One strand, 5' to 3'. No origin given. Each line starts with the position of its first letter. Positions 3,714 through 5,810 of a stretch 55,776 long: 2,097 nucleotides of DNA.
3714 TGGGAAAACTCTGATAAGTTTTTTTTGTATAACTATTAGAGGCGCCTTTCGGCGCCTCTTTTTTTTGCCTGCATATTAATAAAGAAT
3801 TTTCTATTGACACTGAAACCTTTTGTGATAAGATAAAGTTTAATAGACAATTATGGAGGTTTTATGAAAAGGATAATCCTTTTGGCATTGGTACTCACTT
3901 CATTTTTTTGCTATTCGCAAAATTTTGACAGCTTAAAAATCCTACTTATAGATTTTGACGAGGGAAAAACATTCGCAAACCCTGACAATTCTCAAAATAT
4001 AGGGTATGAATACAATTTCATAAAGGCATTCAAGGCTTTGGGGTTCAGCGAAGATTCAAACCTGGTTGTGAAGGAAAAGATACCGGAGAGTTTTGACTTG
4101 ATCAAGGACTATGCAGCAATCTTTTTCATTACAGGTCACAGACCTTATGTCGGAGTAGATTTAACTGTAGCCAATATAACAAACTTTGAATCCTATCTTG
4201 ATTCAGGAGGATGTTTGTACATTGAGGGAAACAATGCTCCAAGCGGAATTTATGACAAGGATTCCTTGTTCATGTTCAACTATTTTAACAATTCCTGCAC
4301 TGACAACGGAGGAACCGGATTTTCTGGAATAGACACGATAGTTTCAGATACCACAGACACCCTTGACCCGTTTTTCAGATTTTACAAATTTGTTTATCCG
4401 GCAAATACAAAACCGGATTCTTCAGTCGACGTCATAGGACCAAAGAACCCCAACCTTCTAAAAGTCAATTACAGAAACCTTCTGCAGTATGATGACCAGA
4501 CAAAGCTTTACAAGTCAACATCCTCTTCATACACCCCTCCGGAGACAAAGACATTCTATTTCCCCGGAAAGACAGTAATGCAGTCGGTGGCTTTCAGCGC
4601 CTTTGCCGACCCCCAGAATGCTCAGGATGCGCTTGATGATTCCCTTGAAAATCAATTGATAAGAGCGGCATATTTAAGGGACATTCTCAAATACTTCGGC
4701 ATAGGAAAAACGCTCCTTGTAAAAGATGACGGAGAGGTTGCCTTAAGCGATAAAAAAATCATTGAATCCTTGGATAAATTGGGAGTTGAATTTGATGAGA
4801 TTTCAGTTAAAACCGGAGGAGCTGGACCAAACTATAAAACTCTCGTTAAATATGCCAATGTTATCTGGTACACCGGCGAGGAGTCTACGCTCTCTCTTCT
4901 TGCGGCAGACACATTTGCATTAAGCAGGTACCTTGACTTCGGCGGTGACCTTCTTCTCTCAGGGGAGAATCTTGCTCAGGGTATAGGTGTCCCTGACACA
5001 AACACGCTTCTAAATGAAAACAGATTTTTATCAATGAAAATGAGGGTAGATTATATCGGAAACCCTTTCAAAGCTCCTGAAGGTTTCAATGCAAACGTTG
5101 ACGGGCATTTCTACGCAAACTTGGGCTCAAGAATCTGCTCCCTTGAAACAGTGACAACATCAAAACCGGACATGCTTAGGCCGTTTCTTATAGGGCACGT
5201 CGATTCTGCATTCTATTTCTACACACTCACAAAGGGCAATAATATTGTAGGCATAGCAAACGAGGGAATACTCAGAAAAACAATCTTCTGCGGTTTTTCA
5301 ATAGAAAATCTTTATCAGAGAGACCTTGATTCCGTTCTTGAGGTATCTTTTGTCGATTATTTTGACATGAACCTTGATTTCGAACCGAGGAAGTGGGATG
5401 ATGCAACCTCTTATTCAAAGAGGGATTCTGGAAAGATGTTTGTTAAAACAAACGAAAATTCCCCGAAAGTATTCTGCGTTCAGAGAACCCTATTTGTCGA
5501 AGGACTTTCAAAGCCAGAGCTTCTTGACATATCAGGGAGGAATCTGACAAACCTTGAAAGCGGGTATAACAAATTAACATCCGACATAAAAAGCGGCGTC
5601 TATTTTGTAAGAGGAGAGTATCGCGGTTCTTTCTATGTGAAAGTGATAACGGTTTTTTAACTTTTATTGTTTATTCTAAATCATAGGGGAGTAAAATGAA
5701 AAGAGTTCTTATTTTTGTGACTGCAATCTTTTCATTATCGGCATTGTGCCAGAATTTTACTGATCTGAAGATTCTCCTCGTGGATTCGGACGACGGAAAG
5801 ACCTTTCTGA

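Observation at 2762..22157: One ThuA/GATase1-like module occurs seven times in five secreted proteins, four of them T9SS cargo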

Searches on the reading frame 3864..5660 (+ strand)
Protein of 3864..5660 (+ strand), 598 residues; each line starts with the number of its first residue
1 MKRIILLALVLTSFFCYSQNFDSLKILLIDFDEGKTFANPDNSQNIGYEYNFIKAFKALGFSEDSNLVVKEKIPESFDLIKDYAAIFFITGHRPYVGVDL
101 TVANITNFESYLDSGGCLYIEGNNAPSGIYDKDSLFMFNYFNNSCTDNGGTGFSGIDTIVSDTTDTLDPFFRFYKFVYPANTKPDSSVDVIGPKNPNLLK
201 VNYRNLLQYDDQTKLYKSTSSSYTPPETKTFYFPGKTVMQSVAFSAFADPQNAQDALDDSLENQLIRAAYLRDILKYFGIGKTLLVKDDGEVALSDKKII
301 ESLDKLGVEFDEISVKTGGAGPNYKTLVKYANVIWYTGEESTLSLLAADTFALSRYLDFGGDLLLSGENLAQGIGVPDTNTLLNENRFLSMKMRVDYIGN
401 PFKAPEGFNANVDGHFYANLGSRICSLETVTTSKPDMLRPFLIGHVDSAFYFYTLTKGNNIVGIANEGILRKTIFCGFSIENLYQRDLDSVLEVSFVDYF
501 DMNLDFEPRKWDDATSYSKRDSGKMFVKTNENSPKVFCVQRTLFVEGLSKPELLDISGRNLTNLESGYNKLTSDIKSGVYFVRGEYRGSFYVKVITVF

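Call 5: search_protein_families(library=pfam, proteins=[window:3864-5660:+], max_evalue=1)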
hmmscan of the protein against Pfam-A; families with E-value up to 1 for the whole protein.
window:3864-5660:+ (598 aa): 1 family
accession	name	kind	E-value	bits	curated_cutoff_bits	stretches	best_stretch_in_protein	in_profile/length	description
PF13709.12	DUF4159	-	0.033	14.2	25.9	0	87-123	55-88/202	Domain of unknown function (DUF4159)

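Call 6: search_protein_families(library=ncbifam, proteins=[window:3864-5660:+], max_evalue=1)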
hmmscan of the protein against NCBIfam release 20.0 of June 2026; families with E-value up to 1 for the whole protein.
window:3864-5660:+ (598 aa): 1 family
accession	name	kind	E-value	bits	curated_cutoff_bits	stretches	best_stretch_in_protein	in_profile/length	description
TIGR04183.1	Por_Secre_tail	domain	0.0037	17.2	23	1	552-585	24-59/72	T9SS type A sorting domain-containing protein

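Call 8: find_homologous_proteins(query=window:3864-5660:+, max_evalue=0.001)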
Query window:3864-5660:+ (598 aa): 17 proteins with E <= 0.001 among 8000 candidates.
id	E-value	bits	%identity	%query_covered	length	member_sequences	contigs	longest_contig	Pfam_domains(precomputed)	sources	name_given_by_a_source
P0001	0.0e+0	1351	100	100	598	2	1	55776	-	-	-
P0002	5.4e-182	625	53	98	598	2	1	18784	-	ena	-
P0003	1.8e-178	613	53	100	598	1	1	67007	-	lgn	-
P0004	2.2e-169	583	48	100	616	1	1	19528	-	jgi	-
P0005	5.7e-111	390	38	98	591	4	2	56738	-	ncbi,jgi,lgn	jgi:hypothetical protein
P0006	2.4e-106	375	38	97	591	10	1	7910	-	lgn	-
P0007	4.3e-103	364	40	93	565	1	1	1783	-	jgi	jgi:hypothetical protein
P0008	4.9e-99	351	37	94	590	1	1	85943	-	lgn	-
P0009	4.8e-76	275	35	82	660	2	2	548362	PF18962.8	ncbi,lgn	-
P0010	2.5e-74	269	34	85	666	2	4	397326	PF18962.8,PF13709.13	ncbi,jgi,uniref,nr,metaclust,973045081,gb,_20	ncbi:MAG: hypothetical protein XD76_0555 [candidate division TA06 bacterium 32_111]|uniref:Secretion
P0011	1.3e-70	257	36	82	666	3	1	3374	PF18962.8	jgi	jgi:hypothetical protein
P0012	1.4e-69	254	34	85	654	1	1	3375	PF18962.8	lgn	-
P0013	2.4e-66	243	42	62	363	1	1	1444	-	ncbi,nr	ncbi:hypothetical protein KAU15_02320, partial [candidate division WOR-3 bacterium]|nr:hypothetical 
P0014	3.2e-65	239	34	82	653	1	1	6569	PF18962.8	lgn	-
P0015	1.9e-64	237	34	85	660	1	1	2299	PF18962.8,PF23355.2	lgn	-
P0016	1.8e-54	204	32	82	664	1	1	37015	PF18962.8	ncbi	ncbi:MAG: T9SS type A sorting domain-containing protein [bacterium]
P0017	2.3e-36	144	32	59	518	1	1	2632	PF18962.8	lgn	-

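Call 20: search_solved_structures(query=A1, max_evalue=10, show_alignments=2)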
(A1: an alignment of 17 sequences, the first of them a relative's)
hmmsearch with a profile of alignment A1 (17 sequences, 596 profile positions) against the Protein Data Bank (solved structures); distinct sequences matched with E-value up to 10: 11.
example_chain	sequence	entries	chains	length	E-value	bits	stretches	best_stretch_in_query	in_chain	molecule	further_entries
8glk_D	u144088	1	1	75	0.012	17.6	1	543-595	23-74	Endonuclease I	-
5jvk_A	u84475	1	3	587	0.039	15.9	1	528-595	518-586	Uncharacterized protein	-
7pzj_A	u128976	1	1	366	0.047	15.6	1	543-591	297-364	Lipase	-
1zxj_A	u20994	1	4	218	0.11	14.3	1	401-567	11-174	Hypothetical protein MG377 homolog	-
5hfs_A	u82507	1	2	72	0.12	14.3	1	529-595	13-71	Gingipain R2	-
7pq4_A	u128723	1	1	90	0.12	14.2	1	527-595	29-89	Arginine-specific cysteine proteinase (Arg-gingipain)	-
8glj_D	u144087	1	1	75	0.15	14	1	536-595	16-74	Por secretion system C-terminal sorting domain-containing protein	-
5ag8_A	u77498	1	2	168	0.21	13.4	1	522-595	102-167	GINGIPAIN R2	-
5ag9_A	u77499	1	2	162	0.25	13.2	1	522-595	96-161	Gingipain R2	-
22vl_B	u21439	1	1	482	0.39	12.6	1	219-275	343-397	ATP synthase subunit alpha, chloroplastic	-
22vl_A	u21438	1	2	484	0.39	12.6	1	219-275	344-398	ATP synthase subunit alpha, chloroplastic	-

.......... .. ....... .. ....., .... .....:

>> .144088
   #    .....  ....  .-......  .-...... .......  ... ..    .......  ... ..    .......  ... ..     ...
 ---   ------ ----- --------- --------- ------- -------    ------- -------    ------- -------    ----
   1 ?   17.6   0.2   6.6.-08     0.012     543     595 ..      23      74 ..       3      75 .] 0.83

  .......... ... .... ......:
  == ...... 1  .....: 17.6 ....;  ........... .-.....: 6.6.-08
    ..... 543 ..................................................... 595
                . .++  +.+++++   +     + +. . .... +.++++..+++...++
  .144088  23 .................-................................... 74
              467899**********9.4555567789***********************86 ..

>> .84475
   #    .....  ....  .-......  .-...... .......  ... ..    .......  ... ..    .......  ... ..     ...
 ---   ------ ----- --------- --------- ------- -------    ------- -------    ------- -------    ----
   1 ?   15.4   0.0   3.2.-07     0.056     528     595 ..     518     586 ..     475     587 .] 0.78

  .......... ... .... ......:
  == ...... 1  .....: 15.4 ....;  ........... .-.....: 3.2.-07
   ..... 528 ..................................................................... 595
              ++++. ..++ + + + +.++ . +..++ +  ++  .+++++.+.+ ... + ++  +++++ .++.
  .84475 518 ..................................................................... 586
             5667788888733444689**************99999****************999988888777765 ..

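Call 24: predict_structure(alignment_id=A1)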
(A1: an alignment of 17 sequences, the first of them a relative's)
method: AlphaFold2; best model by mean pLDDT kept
length: 598 residues; sequences in the alignment: 17
mean_pLDDT: 74.6   pTM: 0.74
mean pLDDT of the five models: 74.6, 73.6, 72.7, 72.3, 70.8
residues with pLDDT >= 90: 74; 70-90: 349; 50-70: 101; < 50: 74
segments of 3 or more residues with pLDDT < 50: 11-20, 211-216, 252-259, 402-407, 417-423, 444-446, 451-458, 513-532
pLDDT, mean of each block of 10 residues (from residue 1): 62 38 81 82 81 90 88 86 91 75 88 89 85 87 79 74 59 71 78 77 76 52 73 84 67 43 81 88 85 70 84 83 89 83 72 87 86 74 79 77 50 50 55 71 53 47 73 83 80 80 71 41 29 72 87 91 90 85 88 87
secondary structure, 60 per line:
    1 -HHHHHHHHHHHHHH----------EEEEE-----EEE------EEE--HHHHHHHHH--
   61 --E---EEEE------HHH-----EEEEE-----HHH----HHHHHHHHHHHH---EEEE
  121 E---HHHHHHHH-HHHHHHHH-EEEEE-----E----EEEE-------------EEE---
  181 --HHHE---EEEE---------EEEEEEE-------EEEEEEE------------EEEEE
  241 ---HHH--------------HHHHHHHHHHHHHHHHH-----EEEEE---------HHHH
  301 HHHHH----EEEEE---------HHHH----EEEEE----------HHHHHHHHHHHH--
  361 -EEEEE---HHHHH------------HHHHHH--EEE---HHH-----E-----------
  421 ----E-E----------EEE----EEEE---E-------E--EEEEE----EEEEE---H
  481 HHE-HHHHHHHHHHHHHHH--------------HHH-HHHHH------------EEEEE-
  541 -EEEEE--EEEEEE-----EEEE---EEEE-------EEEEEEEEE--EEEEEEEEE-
elements in order: H2-15 E26-30 E36-38 E45-47 H50-58 E67-70 E85-89 H102-113 E117-121 H125-132 H134-141 E143-147 E158-161 E175-177 E190-193 E203-209 E217-223 E236-240 H261-277 E283-287 H297-305 E310-314 H324-327 E332-336 H347-358 E362-366 H370-374 H387-392 E395-397 E438-440 E445-448 E463-467 E472-476 H485-499 H518-522 E535-539 E542-546 E549-554 E560-563 E567-570 E578-586 E589-597

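Call 28: fold_search(model_id=the predicted structure, library=pdb)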
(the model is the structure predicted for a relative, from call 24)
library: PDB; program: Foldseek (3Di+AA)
matches with E <= 10: 1355; with E <= 0.001: 36
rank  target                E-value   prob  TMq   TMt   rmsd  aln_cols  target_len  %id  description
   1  6s7t_G                6.5e-08  1.00  0.21  0.30  17.0       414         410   14  Cryo-EM structure of human oligosaccharyltransferase complex OST-B (released 2019-12-18)
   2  8b6l_N                8.3e-08  1.00  0.23  0.32  13.2       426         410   12  Subtomogram average of the human Sec61-TRAP-OSTA-translocon (released 2022-12-07)
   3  9f6z_A                9.4e-07  1.00  0.23  0.18  16.6       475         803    9  Human N-deacetylase/N-sulfotransferase 1 homodimer (released 2025-04-16)
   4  6s7o_G                2.4e-06  1.00  0.21  0.29  17.1       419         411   12  Cryo-EM structure of human oligosaccharyltransferase complex OST-A (released 2019-12-18)
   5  5xb7_E                2.9e-06  1.00  0.25  0.23   6.6       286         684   10  GH42 alpha-L-arabinopyranosidase from Bifidobacterium animalis subsp. lactis Bl-04 (released 2017-11-01)
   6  5fmr_C                3.3e-06  1.00  0.25  0.54   7.8       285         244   11  crIFT52 N-terminal domain (released 2016-03-09)
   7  6c26_B                3.9e-06  1.00  0.21  0.30  14.9       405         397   12  The Cryo-EM structure of a eukaryotic oligosaccharyl transferase complex (released 2018-01-31)
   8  5fmr_A                5.0e-06  1.00  0.25  0.54   7.9       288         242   11  crIFT52 N-terminal domain (released 2016-03-09)
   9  9f6z_B                6.3e-06  1.00  0.23  0.17  13.3       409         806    9  Human N-deacetylase/N-sulfotransferase 1 homodimer (released 2025-04-16)
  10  7vkz_A                7.1e-06  1.00  0.22  0.19  22.1       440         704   12  The complex structure of beta-1,2-glucosyltransferase from Ignavibacterium album with 1-Deoxynojirimycin (released 2022-03-09)
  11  7vkw_A                1.1e-05  1.00  0.21  0.18  21.8       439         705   11  The apo structure of beta-1,2-glucosyltransferase from Ignavibacterium album (released 2022-03-09)
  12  5fms_B                1.2e-05  1.00  0.26  0.59   6.0       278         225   14  mmIFT52 N-terminal domain (released 2016-03-09)
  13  7vky_A                1.7e-05  1.00  0.21  0.18  21.9       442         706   12  The complex structure of beta-1,2-glucosyltransferase from Ignavibacterium album with sophorose (released 2022-03-09)
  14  7vky_B                1.8e-05  1.00  0.21  0.18  20.4       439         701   13  The complex structure of beta-1,2-glucosyltransferase from Ignavibacterium album with sophorose (released 2022-03-09)
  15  6nwz_A                2.1e-05  0.99  0.21  0.19  17.7       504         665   10  Crystal structure of Agd3 a novel carbohydrate deacetylase (released 2020-02-12)
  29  2ghr                  2.5e-04  1.00  0.22  0.42   6.4       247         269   10  Crystal structure of homoserine o-succinyltransferase (NP_981826.1) from Bacillus cereus ATCC 10987 at 2.40 A resolution (released 2006-04-11)
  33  8rp2_BBB              4.3e-04  1.00  0.21  0.55   6.1       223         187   12  Aminodeoxychorismate synthase complex from Escherichia coli, with EDTA added (released 2025-01-29)
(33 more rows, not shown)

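Call 49: search_protein_families(library=pfam, alignment_id=A1, max_evalue=1)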
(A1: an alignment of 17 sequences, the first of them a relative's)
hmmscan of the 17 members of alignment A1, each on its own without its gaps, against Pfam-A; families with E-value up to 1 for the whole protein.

A. member 1, P0001 (598 aa): 1 family
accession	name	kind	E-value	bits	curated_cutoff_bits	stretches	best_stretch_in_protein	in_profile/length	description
PF13709.12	DUF4159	-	0.033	14.2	25.9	0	87-123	55-88/202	Domain of unknown function (DUF4159)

B. families by the number of members that match (of 17 scanned): 9 families
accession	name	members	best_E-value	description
PF13709.12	DUF4159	15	1.6e-05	Domain of unknown function (DUF4159)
PF18962.6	Por_Secre_tail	9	4.5e-09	Secretion system C-terminal sorting domain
PF23355.1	IFT52_GIFT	2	1e-05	IFT52 GIFT domain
PF11589.14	DUF3244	1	0.016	Domain of unknown function (DUF3244)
PF23766.1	Matrix_Pneumo_C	1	0.03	Pneumovirus matrix protein C-terminal domain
PF16369.11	GH43_C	1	0.048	C-terminal lipocalin-like domain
PF10142.15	PhoPQ_related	1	0.14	PhoPQ-activated pathogenicity-related protein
PF13585.12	CHU_C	1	0.21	CHU_C Type IX secretion signal domain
PF22513.2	FitA-like_RHH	1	0.52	Antitoxin FitA-like, ribbon-helix-helix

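Call 55: find_encoding_contigs(protein=P0010, flank=8000, max_places=2)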
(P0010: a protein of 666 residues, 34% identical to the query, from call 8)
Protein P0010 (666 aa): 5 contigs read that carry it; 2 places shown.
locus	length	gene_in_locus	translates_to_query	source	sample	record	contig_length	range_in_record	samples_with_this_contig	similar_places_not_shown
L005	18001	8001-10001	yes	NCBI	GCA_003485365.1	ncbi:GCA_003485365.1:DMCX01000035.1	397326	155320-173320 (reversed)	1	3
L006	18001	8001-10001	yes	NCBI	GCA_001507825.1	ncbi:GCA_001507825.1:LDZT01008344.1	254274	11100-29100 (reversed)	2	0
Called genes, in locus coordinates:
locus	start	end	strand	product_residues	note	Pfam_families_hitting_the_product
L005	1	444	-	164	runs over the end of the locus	PF25084:LbH_EIF2B, PF25087:GMPPB_C (weak), PF14602:Hexapep_2 (faint), PF24894:Hexapep_GlmU (faint), PF00132:Hexapep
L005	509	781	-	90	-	PF00216:Bac_DNA_binding, PF18291:HU-HIG (weak), PF18175:HU-CCDC81_bac_2 (faint)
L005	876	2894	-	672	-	PF19838:LptD_2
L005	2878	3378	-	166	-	PF01252:Peptidase_A8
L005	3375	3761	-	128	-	PF01258:zf-dskA_traR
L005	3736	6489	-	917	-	PF00133:tRNA-synt_1, PF01921:tRNA-synt_1f (faint), PF09334:tRNA-synt_1g, PF13603:tRNA-synt_1_2, PF01406:tRNA-synt_1e (weak), PF08264:Anticodon_1, PF06827:zf-FPG_IleRS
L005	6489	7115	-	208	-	PF14681:UPRTase, PF00156:Pribosyltran (weak)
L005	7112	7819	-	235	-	PF00515:TPR_1 (weak), PF13181:TPR_8 (weak), PF13424:TPR_12 (weak), PF13414:TPR_11, PF14559:TPR_19, PF21033:RMD1-3 (weak), PF13431:TPR_17, PF13424:TPR_12, +18 more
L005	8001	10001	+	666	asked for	PF13709:DUF4159 (faint), PF18962:Por_Secre_tail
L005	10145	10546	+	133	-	PF01894:YjbQ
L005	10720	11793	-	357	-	PF03977:OAD_beta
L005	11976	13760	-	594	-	PF00111:Fer2, PF13510:Fer2_4, PF10588:NADH-G_4Fe-4S_3, PF12838:Fer4_7, PF14697:Fer4_21, PF22117:Fer4_Nqo3, PF02906:Fe_hyd_lg_C, PF02256:Fe_hyd_SSU, +5 more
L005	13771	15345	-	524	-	PF01512:Complex1_51K, PF10589:NADH_4Fe-4S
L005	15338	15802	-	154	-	PF01257:2Fe-2S_thioredx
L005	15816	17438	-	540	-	PF01257:2Fe-2S_thioredx (weak), PF01512:Complex1_51K, PF10531:SLBB (weak), PF10589:NADH_4Fe-4S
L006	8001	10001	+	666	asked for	PF13709:DUF4159 (faint), PF18962:Por_Secre_tail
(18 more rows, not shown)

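Call 56: find_encoding_contigs(protein=P0005, flank=8000, max_places=2)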
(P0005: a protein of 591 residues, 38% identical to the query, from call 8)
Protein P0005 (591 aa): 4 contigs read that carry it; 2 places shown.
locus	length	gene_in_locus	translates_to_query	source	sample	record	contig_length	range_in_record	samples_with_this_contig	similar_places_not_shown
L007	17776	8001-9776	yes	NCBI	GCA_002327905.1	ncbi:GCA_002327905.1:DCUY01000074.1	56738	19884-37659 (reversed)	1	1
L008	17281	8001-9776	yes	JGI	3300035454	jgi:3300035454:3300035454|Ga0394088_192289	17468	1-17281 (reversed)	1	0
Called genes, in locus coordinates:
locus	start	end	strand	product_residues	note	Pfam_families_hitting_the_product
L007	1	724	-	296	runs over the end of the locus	PF01797:Y1_Tnp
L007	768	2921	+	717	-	-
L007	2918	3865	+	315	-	-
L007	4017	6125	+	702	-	PF03477:ATP-cone, PF13597:NRDD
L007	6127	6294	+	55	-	PF13597:NRDD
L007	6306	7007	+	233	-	PF13353:Fer4_12, PF04055:Radical_SAM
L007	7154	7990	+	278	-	PF18962:Por_Secre_tail (weak)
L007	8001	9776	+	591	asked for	-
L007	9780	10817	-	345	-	PF00933:Glyco_hydro_3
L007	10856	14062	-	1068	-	PF01364:Peptidase_C25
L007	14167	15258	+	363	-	PF13439:Glyco_transf_4, PF20706:GT4-conflict, PF00534:Glycos_transf_1, PF13692:Glyco_trans_1_4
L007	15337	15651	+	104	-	-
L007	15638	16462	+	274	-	PF01209:Ubie_methyltran, PF13489:Methyltransf_23, PF08241:Methyltransf_11, PF08242:Methyltransf_12 (weak), PF13649:Methyltransf_25, PF13847:Methyltransf_31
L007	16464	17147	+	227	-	PF01048:PNP_UDP_1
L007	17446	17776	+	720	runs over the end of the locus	-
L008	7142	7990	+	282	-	PF18962:Por_Secre_tail (weak)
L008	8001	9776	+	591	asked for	-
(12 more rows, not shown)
